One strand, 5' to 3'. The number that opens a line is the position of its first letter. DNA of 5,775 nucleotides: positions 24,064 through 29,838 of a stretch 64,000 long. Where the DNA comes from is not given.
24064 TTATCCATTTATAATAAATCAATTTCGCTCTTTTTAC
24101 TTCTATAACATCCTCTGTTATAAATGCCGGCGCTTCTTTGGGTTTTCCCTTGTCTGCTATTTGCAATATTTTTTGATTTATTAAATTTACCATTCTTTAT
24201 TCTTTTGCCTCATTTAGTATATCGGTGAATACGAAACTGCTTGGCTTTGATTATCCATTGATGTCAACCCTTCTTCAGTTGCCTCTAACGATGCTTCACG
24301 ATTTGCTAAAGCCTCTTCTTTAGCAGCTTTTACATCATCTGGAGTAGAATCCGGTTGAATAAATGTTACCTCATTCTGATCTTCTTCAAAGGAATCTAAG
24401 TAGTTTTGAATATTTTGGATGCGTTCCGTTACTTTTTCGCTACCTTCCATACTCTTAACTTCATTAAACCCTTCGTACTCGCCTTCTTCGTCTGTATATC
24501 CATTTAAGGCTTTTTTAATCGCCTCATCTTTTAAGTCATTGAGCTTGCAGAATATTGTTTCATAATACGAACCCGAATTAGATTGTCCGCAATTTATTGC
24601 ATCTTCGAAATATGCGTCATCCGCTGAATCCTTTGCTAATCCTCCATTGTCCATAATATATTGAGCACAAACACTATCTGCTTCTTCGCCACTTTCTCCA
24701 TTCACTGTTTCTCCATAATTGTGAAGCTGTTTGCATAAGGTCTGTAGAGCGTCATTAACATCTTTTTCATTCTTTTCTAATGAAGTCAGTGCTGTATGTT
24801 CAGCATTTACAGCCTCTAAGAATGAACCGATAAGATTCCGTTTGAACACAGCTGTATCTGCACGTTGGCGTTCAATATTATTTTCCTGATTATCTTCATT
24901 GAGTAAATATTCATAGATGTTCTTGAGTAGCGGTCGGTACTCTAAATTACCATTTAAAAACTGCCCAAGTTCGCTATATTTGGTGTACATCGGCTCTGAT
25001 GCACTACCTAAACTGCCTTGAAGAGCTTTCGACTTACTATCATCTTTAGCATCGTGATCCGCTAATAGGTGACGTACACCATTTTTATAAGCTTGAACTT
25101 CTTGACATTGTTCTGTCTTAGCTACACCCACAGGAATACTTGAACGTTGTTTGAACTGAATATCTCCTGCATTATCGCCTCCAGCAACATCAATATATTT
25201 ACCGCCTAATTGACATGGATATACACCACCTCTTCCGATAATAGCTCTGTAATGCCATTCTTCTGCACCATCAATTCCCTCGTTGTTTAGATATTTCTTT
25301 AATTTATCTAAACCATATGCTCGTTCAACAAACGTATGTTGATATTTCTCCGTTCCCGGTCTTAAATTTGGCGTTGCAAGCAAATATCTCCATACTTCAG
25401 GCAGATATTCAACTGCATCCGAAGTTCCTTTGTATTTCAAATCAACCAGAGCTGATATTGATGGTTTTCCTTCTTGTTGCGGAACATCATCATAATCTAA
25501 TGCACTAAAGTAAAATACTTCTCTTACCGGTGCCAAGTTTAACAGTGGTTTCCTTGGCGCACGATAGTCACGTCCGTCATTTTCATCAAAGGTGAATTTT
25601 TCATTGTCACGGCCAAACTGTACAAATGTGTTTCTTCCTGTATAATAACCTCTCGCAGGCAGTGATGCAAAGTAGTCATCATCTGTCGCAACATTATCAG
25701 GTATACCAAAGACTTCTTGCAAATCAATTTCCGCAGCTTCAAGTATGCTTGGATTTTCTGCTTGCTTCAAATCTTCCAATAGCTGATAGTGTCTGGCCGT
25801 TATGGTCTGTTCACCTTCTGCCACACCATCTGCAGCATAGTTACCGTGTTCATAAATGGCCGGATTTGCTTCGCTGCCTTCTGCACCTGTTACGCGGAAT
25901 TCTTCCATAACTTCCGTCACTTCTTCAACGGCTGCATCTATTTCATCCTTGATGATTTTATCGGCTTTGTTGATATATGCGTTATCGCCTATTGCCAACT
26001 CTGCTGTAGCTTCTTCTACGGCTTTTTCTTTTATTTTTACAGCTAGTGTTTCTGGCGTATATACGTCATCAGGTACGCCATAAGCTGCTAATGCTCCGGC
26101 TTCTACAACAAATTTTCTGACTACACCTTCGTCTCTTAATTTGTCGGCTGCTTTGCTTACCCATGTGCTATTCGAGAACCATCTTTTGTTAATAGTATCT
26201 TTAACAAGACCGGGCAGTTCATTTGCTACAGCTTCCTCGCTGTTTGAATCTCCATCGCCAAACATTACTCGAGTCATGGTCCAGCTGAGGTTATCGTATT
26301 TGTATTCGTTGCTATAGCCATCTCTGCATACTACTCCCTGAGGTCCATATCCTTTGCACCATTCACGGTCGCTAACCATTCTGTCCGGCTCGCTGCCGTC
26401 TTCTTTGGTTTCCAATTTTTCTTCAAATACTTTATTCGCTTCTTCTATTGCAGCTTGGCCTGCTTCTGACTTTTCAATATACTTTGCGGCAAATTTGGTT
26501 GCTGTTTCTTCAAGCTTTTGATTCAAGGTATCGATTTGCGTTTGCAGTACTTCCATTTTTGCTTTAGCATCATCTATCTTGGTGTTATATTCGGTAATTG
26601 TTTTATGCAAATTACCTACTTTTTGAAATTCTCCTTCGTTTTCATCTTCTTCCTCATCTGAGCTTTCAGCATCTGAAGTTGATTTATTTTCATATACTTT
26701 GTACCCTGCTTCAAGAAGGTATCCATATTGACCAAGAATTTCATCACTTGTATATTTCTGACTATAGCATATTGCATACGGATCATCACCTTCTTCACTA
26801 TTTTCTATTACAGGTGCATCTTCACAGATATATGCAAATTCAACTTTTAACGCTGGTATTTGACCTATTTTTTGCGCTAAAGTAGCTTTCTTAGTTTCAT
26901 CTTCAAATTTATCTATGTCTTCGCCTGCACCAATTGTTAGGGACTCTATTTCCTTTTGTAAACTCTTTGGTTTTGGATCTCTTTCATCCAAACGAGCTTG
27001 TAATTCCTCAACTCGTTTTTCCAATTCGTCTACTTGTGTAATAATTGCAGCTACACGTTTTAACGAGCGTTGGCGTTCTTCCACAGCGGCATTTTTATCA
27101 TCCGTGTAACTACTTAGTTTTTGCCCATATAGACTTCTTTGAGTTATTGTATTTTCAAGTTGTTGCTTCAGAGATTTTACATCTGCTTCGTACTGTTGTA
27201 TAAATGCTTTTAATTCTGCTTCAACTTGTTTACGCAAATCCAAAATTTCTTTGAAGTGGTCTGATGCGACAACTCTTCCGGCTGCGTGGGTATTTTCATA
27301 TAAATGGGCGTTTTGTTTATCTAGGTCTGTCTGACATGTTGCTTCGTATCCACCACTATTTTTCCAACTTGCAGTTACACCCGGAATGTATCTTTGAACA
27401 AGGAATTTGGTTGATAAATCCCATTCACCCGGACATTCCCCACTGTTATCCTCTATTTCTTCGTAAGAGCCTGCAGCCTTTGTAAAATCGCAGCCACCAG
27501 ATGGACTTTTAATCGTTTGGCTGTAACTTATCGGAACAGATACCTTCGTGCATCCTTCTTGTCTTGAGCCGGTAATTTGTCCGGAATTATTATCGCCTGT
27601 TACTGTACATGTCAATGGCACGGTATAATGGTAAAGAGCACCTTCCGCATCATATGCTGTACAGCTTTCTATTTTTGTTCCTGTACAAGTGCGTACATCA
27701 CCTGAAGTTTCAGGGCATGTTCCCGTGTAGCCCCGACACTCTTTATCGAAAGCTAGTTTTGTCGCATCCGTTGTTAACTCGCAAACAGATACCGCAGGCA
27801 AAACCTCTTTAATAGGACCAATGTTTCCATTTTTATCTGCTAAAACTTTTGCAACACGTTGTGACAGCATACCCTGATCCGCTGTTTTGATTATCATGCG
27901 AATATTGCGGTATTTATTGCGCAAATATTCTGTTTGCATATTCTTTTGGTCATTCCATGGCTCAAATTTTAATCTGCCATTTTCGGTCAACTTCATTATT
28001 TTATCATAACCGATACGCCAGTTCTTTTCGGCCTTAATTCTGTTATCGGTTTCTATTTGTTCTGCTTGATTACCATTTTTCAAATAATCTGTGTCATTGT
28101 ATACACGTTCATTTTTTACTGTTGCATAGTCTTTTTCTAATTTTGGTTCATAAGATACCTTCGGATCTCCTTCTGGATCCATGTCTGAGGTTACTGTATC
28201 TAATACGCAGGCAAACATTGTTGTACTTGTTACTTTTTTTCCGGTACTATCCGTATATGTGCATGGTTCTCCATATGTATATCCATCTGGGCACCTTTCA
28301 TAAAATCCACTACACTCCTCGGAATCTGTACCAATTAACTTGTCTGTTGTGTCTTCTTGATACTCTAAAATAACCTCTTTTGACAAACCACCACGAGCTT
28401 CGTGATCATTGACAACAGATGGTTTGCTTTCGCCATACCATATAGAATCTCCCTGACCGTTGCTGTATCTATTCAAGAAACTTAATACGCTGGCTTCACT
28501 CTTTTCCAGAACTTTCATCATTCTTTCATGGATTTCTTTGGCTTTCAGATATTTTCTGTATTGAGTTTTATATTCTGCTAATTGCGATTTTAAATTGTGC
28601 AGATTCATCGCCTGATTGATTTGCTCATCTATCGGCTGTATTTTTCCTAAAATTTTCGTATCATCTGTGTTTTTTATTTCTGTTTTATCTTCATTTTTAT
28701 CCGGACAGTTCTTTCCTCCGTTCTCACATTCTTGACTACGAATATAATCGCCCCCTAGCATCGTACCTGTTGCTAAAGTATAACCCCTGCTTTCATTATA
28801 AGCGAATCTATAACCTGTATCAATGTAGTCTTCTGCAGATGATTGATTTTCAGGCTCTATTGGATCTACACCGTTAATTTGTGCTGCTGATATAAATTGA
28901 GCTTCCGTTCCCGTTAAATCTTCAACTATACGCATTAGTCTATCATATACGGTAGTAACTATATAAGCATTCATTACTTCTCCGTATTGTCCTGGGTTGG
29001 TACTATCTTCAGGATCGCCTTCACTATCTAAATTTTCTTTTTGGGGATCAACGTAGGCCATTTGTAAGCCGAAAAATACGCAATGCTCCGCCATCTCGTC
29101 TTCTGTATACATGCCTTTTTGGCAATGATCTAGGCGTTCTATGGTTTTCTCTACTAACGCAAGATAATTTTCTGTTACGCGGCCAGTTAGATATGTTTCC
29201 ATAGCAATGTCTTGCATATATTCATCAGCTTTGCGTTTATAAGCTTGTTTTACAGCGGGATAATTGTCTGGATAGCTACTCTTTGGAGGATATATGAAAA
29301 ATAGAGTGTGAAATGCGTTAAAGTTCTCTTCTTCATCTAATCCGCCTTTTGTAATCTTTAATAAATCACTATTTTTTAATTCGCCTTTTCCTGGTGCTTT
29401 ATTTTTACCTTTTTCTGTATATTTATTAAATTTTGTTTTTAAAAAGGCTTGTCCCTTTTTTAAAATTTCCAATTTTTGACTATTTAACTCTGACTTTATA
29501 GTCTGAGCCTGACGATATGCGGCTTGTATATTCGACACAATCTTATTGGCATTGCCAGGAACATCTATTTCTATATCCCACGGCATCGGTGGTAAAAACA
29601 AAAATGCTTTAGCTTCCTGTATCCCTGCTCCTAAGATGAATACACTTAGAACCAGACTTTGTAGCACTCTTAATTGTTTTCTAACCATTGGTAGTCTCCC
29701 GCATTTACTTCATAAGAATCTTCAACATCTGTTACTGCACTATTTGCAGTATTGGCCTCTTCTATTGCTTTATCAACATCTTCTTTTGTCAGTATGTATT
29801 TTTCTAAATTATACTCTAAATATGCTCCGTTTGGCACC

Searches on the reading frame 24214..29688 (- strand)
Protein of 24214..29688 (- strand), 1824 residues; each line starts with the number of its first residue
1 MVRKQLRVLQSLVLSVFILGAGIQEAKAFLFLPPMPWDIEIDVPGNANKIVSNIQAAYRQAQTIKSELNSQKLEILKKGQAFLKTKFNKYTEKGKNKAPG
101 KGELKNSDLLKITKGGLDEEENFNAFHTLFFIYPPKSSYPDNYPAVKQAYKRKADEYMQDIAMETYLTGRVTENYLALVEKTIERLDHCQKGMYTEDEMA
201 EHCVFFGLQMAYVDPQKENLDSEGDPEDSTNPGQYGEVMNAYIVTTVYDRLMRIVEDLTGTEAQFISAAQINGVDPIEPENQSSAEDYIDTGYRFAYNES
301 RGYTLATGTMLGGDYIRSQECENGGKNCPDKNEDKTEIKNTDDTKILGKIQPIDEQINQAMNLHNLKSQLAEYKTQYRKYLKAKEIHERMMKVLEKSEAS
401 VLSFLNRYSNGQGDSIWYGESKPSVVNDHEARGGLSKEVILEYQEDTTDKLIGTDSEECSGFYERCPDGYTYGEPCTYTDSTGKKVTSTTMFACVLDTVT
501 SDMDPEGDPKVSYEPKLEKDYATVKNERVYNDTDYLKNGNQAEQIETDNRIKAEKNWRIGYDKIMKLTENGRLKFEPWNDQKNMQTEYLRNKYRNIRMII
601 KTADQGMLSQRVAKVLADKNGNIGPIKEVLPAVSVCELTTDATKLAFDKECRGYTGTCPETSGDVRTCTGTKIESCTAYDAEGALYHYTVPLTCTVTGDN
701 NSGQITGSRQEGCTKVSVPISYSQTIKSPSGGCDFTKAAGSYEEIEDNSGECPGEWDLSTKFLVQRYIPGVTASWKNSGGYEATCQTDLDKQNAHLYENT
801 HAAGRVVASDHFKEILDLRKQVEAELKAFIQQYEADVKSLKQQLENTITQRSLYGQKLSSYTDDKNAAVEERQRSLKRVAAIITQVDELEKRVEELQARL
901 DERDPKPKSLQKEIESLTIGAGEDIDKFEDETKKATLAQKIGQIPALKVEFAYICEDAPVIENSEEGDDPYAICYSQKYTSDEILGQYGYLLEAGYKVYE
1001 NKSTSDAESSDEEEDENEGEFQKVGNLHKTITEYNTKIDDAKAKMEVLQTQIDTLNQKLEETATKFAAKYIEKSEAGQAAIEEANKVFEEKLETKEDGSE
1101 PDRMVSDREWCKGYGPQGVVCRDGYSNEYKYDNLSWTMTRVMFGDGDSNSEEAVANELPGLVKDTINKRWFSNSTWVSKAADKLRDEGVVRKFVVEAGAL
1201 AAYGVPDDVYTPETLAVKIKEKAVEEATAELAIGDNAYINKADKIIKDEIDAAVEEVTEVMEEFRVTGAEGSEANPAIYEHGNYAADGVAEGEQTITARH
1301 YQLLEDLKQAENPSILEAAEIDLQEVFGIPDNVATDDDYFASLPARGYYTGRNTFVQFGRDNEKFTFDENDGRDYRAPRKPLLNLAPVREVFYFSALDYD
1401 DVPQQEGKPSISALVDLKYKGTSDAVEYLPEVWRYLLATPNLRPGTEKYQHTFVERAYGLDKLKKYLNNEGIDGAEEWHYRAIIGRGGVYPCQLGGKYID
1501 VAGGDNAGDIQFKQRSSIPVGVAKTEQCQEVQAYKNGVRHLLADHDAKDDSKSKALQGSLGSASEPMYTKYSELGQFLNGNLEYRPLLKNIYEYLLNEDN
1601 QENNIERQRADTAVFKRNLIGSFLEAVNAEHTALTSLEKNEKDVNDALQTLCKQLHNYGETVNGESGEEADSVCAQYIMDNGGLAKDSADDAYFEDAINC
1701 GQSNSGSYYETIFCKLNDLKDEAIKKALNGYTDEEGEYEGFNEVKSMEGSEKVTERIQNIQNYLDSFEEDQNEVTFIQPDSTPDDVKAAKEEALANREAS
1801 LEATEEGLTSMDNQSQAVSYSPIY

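Call 5: search_protein_families(library=pfam, proteins=[window:24214-29688:-], max_evalue=0.01)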
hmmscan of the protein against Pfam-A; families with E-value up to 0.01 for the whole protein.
window:24214-29688:- (1824 aa): 2 families
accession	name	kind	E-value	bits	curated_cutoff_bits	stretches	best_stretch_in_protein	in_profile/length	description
PF12926.12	MOZART2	-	0.0087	16.3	23.3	0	789-828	27-66/91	Mitotic-spindle organizing gamma-tubulin ring associated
PF08614.16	ATG16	-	0.0091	16.6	33.7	1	791-919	36-165/200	Autophagy protein 16 (ATG16)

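Call 8: search_protein_families(library=ncbifam, proteins=[window:24214-29688:-], max_evalue=0.001)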
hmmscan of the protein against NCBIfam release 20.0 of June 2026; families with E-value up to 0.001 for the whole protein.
window:24214-29688:- (1824 aa): 1 family
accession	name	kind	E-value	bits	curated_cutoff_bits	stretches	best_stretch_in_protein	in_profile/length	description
TIGR02169.1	SMC_prok_A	equivalog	0.00038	18.3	729.4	1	784-924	763-902/1165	chromosome segregation protein SMC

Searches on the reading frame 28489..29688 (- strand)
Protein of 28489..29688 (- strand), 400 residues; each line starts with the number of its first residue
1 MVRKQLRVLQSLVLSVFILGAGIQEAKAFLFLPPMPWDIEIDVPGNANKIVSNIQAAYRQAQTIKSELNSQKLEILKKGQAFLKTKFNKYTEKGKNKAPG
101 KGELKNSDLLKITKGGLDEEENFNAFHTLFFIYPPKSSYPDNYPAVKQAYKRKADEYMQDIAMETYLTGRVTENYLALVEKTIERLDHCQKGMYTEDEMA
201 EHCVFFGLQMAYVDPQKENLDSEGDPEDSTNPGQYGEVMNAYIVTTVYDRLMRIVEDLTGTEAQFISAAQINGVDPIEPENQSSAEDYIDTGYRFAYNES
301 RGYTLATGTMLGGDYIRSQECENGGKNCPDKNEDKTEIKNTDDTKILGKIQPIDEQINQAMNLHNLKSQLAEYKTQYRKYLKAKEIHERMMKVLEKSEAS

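Call 78: search_protein_families(library=pfam, proteins=[window:28489-29688:-], max_evalue=10)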
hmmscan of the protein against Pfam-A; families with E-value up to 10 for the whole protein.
window:28489-29688:- (400 aa): 1 family
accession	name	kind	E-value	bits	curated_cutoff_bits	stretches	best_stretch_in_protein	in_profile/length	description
PF10545.15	MADF_DNA_bdg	-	0.27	12.1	22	1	352-389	31-65/84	Alcohol dehydrogenase transcription factor Myb/SANT-like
